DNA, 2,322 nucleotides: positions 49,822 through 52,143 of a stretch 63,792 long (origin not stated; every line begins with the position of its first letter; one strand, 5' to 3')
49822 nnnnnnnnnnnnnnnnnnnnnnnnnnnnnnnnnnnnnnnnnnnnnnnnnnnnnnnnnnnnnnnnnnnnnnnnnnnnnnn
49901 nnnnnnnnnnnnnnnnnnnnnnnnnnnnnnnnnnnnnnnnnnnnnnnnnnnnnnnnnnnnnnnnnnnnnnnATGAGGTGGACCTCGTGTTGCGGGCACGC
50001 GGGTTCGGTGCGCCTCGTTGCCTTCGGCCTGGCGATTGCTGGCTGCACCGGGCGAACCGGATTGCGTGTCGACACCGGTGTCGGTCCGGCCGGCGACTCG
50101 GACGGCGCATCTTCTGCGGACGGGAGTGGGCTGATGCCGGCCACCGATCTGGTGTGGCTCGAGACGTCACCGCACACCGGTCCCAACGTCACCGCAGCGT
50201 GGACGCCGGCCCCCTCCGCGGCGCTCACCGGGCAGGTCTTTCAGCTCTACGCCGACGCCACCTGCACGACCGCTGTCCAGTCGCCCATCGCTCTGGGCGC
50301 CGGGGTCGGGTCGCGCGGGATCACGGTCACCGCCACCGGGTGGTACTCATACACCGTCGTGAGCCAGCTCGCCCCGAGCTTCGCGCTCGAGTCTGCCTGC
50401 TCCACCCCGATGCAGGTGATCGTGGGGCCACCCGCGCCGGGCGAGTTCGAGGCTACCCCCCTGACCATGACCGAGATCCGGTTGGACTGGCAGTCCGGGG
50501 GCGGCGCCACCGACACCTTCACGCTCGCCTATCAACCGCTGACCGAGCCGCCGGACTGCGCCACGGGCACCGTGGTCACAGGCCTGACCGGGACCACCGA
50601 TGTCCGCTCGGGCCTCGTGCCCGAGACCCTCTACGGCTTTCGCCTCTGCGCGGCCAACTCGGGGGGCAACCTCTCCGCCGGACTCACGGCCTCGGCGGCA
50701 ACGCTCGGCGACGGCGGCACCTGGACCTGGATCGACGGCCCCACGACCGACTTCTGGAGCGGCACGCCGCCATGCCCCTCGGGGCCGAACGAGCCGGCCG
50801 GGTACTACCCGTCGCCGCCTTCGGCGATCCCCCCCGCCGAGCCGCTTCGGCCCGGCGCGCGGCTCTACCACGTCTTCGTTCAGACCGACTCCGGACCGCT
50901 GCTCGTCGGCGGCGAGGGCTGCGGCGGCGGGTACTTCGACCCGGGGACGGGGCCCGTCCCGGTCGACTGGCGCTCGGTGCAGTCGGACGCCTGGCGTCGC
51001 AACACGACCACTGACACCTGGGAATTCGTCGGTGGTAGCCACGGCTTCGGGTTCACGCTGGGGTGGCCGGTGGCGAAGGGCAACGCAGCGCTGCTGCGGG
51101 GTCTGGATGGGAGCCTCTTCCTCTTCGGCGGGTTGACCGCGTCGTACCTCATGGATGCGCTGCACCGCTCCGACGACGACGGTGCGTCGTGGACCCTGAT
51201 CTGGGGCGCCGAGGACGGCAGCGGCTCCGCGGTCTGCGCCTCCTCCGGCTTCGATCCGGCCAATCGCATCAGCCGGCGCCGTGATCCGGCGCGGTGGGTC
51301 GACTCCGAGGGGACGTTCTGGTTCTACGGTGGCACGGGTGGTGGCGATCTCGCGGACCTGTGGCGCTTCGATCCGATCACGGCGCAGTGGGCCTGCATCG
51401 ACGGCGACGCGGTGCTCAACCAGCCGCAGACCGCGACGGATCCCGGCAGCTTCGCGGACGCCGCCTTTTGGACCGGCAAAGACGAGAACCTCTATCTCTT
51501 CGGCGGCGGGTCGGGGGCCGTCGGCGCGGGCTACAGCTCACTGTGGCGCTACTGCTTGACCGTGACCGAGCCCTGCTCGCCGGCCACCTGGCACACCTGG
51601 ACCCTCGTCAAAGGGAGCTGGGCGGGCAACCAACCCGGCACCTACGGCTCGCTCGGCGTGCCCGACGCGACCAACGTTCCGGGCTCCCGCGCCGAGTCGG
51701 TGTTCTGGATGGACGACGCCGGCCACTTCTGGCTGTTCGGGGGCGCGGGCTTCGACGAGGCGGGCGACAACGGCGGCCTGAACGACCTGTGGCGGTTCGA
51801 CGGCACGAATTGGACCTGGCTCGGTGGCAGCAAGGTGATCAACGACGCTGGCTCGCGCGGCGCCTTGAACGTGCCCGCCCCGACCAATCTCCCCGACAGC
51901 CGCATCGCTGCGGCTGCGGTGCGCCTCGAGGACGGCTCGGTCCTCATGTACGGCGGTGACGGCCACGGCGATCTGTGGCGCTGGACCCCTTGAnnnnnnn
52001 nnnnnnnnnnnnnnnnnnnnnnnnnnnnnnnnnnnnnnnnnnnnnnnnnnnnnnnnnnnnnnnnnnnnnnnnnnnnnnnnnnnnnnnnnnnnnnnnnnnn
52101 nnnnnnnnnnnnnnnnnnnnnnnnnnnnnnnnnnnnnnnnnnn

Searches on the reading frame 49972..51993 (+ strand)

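Call 38: search_protein_families(library=pfam, max_evalue=0.001, proteins=[window:49972-51993:+])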
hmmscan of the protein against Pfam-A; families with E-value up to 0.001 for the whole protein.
window:49972-51993:+ (673 aa): 6 families
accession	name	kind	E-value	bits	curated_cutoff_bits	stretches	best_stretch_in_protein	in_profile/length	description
PF24681.1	Kelch_KLHDC2_KLHL20_DRC7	-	7.9e-10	38.8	50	2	495-616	53-141/221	KLHDC2/KLHL20/DRC7 Kelch-repeats domain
PF13415.12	Kelch_3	-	8.2e-09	35.9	22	0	586-617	4-31/48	Galactose oxidase, central domain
PF13964.12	Kelch_6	-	1e-08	35.3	25.3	0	584-616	12-40/50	Kelch motif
PF00041.27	fn3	-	1.1e-06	29.2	25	1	155-233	2-74/84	Fibronectin type III domain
PF24981.1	Beta-prop_ATRN-LZTR1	-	2.7e-05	24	50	0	446-515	49-117/289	Attractin/LZTR1 beta-propeller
PF13418.12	Kelch_4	-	8.3e-05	22.9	21.6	0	584-616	13-41/49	Galactose oxidase, central domain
